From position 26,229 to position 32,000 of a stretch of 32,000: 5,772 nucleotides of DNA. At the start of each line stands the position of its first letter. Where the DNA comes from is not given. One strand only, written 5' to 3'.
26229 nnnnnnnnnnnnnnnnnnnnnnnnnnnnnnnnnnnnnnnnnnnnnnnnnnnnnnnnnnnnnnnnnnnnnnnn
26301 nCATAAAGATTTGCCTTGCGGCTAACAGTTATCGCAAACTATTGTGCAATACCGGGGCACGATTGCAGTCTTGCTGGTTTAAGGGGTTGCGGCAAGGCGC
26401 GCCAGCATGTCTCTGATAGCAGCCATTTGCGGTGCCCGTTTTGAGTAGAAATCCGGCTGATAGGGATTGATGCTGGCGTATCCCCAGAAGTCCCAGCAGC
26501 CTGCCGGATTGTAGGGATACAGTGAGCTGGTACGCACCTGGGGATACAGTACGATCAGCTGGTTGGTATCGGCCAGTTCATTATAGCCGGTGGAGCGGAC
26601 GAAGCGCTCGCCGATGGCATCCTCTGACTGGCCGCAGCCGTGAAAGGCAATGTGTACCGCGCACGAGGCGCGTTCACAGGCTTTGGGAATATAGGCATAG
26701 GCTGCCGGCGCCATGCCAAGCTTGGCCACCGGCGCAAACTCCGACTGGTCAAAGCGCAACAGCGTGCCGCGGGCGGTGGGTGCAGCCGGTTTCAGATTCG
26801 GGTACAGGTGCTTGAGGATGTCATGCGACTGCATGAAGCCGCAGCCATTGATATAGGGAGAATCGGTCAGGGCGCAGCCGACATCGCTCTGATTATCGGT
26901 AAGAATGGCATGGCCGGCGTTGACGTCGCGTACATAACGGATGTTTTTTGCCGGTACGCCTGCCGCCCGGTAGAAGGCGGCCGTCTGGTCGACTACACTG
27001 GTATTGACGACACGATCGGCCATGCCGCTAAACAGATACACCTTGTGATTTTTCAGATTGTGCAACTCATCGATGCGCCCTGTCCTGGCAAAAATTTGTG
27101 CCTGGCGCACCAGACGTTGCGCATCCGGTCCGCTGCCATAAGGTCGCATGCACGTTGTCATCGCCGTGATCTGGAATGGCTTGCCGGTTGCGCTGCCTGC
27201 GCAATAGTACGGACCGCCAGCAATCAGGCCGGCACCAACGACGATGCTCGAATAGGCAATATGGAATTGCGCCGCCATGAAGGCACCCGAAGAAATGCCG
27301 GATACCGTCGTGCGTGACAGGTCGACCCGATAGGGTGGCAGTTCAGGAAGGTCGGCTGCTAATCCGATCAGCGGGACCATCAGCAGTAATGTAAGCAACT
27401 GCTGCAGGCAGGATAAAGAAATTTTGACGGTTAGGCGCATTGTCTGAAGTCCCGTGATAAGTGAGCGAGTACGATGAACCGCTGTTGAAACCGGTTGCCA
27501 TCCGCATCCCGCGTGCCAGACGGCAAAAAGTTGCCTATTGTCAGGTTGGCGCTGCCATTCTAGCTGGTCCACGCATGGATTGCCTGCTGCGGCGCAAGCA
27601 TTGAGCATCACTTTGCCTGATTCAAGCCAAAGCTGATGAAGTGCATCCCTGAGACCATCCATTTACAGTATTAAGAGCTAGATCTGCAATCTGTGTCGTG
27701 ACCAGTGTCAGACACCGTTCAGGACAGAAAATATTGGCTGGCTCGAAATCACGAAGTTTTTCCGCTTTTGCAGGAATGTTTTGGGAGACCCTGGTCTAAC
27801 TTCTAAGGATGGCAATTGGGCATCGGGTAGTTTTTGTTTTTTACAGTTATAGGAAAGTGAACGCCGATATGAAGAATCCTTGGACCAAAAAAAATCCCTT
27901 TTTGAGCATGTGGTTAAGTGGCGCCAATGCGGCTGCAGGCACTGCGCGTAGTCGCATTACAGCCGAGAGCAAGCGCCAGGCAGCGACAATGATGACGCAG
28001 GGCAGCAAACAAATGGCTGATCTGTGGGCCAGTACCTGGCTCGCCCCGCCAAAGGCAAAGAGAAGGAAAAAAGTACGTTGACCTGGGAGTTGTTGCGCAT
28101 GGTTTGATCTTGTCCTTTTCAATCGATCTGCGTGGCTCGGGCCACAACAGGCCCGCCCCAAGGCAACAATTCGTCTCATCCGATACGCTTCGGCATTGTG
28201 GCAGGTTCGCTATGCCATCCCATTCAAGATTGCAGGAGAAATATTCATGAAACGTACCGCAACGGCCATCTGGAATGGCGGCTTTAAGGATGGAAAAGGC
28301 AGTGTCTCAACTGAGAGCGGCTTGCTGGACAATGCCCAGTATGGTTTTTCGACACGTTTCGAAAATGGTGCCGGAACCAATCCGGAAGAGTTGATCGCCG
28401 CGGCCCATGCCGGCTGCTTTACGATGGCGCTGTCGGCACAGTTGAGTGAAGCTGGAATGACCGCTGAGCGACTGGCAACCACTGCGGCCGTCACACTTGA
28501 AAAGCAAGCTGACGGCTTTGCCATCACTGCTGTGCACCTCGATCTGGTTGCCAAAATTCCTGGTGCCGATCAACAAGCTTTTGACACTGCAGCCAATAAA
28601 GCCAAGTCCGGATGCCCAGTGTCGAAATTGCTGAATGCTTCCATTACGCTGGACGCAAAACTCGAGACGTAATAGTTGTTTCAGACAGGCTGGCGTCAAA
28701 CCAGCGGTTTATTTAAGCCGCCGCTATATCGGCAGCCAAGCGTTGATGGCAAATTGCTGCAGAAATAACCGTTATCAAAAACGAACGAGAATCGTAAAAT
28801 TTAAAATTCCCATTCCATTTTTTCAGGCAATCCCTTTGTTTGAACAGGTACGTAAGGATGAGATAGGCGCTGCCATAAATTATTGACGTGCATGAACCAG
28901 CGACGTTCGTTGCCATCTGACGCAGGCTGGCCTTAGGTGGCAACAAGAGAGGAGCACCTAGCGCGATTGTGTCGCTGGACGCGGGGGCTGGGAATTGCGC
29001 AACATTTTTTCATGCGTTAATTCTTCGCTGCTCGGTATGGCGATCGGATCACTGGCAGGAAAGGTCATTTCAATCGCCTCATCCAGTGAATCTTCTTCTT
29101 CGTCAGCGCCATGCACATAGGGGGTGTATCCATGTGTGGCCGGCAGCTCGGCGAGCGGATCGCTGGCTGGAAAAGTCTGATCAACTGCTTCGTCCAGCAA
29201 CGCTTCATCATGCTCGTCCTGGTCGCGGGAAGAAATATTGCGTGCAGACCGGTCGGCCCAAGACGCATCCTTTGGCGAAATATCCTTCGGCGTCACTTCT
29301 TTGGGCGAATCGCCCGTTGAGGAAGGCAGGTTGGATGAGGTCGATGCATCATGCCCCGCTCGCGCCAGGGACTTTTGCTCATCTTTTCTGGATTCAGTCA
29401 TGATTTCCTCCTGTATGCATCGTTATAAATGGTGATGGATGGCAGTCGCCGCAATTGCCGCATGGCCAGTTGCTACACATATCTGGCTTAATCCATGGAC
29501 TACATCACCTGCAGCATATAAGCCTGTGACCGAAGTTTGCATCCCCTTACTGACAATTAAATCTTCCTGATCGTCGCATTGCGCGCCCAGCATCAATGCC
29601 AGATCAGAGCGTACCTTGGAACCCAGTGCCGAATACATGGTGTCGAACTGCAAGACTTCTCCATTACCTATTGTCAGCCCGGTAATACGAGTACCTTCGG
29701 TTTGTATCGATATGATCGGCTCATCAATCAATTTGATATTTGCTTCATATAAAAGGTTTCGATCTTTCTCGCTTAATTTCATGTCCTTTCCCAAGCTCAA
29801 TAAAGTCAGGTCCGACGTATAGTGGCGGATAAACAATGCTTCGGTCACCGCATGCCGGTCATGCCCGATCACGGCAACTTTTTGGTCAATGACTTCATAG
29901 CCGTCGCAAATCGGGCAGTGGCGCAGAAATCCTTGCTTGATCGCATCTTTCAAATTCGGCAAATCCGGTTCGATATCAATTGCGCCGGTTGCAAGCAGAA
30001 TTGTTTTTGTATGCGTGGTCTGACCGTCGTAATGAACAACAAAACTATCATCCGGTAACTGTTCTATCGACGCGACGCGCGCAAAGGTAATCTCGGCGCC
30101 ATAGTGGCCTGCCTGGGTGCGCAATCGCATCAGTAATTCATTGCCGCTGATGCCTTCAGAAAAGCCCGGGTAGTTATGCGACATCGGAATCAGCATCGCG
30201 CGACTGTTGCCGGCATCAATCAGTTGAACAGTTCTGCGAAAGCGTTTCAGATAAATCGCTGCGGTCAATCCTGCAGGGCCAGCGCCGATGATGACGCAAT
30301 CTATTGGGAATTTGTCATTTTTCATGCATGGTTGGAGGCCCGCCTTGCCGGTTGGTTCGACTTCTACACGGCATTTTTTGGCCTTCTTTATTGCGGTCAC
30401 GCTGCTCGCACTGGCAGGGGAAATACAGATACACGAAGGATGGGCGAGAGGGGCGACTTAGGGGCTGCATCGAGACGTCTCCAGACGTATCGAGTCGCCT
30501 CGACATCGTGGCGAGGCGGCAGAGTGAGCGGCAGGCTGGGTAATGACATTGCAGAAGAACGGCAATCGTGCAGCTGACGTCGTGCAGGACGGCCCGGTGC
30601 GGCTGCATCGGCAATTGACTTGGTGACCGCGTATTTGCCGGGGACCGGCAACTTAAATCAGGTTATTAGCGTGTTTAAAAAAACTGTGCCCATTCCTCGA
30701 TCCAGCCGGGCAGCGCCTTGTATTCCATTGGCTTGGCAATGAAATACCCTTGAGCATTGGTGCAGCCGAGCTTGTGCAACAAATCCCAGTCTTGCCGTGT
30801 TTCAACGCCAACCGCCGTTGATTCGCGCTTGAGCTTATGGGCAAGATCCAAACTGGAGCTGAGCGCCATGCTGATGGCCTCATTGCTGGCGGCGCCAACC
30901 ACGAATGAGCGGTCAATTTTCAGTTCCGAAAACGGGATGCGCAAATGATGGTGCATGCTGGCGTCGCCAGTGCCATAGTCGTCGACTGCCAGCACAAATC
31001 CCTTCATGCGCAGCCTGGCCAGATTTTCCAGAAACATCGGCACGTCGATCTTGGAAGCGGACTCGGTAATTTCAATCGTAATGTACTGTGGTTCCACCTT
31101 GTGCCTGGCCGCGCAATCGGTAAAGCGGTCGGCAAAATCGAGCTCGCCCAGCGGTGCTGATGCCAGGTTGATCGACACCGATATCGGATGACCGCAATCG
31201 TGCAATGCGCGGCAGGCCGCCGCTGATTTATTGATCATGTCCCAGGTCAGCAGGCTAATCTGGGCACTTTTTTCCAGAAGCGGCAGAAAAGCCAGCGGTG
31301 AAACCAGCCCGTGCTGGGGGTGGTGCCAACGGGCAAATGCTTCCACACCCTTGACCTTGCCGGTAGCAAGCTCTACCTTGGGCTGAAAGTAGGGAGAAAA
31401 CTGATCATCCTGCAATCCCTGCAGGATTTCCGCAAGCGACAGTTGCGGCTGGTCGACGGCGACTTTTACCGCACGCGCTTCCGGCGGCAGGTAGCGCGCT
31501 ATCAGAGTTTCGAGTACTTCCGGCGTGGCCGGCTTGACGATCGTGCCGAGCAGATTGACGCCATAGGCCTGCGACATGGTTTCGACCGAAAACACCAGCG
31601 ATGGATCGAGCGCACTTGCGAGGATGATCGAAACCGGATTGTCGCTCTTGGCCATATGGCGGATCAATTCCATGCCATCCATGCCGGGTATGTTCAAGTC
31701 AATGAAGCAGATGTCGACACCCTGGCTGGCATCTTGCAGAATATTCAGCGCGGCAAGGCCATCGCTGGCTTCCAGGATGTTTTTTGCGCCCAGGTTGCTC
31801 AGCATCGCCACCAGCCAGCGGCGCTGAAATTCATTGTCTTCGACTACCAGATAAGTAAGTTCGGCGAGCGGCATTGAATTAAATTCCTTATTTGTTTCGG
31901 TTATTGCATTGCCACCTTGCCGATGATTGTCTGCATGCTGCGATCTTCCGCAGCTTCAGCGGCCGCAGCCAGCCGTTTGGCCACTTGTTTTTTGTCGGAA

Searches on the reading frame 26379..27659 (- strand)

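Call 30: search_protein_families(library=pfam, proteins=[window:26379-27659:-], max_evalue=0.001)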
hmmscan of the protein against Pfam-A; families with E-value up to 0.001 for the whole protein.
window:26379-27659:- (426 aa): 1 family
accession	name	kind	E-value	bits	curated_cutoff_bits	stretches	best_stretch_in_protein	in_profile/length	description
PF10503.15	Esterase_PHB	-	3e-05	23.8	23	0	110-169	92-145/219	Esterase PHB depolymerase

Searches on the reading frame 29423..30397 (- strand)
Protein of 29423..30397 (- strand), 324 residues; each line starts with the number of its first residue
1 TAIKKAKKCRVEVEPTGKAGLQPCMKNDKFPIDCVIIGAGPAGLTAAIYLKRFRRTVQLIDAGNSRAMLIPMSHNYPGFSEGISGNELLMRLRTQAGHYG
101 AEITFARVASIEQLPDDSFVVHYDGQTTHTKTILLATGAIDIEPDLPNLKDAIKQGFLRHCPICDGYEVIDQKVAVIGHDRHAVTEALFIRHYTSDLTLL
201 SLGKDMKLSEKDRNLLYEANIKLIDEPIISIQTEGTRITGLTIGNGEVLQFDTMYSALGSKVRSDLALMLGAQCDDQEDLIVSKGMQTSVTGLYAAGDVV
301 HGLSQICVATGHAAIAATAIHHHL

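Call 30: search_protein_families(library=pfam, proteins=[window:29423-30397:-], max_evalue=0.001)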
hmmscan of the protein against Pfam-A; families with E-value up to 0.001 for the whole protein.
window:29423-30397:- (324 aa): 11 families
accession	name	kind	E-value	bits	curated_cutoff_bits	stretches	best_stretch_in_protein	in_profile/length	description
PF07992.20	Pyr_redox_2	-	1.2e-27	97.5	26.1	1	33-313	2-291/291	Pyridine nucleotide-disulphide oxidoreductase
PF13738.12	Pyr_redox_3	-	4.8e-14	52.7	30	2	81-297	76-305/305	Pyridine nucleotide-disulphide oxidoreductase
PF03486.20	HI0933_like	-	5e-08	33.1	50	1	33-67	2-36/244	HI0933-like protein Rossmann domain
PF01266.30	DAO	-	6.5e-07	29.6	27.9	0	33-63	1-31/353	FAD dependent oxidoreductase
PF00890.30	FAD_binding_2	-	7.6e-06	25.8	20.4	0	33-65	1-33/414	FAD binding domain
PF01134.28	GIDA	-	1.9e-05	24.3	22.1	0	33-65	1-33/391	Glucose inhibited division protein A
PF13450.12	NAD_binding_8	-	2e-05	25.2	21.9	1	36-65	1-30/68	NAD(P)-binding Rossmann-like domain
PF00070.33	Pyr_redox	-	8.9e-05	23.4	22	0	35-63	3-31/82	Pyridine nucleotide-disulphide oxidoreductase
PF05834.18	Lycopene_cycl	-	0.00019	21.1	23.4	0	33-65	1-35/380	Lycopene cyclase protein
PF13454.12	NAD_binding_9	-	0.00034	21.1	21.8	0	100-138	115-153/155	FAD-NAD(P)-binding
PF01946.23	Thi4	-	0.00037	20.2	26.2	0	32-52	18-38/235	Thi4 family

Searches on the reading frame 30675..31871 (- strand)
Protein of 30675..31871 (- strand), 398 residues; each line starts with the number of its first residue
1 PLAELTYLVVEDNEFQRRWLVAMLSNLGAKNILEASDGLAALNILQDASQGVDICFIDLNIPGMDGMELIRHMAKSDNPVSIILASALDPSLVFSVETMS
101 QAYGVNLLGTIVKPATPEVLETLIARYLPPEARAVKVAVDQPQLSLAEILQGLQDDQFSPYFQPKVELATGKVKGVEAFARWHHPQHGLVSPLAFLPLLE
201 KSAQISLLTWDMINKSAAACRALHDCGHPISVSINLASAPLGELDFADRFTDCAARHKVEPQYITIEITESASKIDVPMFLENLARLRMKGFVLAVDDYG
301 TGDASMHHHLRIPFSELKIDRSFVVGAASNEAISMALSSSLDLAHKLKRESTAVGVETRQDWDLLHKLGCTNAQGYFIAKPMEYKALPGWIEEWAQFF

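Call 30: search_protein_families(library=pfam, proteins=[window:30675-31871:-], max_evalue=0.001)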
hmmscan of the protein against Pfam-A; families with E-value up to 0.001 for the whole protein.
window:30675-31871:- (398 aa): 2 families
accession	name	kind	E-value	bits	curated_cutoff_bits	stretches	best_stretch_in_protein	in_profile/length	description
PF00563.25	EAL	-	1.4e-57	195.3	31.3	1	148-381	3-236/236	EAL domain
PF00072.30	Response_reg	-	7.1e-17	62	30.2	1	8-124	2-110/111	Response regulator receiver domain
